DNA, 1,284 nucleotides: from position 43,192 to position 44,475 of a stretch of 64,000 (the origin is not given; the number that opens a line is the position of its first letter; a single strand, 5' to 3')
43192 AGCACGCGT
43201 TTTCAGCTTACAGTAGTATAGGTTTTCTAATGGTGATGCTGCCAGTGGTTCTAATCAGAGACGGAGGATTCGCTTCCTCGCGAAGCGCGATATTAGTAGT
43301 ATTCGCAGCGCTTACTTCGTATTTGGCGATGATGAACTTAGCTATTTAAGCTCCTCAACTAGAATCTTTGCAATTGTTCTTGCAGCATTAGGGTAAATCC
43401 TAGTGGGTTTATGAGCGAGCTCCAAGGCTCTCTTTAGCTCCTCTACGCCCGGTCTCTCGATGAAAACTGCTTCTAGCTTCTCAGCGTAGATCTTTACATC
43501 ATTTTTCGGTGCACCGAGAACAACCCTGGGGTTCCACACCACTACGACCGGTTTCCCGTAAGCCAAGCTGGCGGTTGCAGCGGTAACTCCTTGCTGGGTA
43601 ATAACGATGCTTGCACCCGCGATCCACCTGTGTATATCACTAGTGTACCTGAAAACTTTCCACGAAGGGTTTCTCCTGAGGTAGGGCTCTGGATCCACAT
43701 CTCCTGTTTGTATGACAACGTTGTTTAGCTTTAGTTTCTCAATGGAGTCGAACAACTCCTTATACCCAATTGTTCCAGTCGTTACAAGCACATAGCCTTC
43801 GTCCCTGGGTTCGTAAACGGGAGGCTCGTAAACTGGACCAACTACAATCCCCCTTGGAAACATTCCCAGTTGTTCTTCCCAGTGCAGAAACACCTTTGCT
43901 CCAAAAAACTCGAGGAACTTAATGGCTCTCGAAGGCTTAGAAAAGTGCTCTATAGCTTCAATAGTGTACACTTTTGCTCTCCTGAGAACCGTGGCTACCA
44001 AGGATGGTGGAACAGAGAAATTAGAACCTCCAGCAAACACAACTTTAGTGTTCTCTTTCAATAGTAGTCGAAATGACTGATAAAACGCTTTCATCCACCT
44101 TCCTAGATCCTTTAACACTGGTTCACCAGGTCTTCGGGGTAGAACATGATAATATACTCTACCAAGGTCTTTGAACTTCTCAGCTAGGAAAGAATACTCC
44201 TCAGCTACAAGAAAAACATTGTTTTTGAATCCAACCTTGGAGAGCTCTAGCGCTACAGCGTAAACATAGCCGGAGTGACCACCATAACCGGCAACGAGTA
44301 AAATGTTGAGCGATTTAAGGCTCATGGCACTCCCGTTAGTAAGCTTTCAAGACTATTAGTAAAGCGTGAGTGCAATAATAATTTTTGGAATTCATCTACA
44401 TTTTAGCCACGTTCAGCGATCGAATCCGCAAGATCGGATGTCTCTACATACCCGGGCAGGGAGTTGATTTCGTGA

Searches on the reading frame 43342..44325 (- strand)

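Call 45: search_protein_families(library=pfam, proteins=[window:43342-44325:-], max_evalue=0.001)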
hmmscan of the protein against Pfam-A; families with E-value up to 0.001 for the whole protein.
window:43342-44325:- (327 aa): 1 family
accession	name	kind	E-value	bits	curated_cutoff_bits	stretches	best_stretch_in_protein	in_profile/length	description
PF04101.22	Glyco_tran_28_C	-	1.9e-06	28.5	22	1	179-316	2-153/166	Glycosyltransferase family 28 C-terminal domain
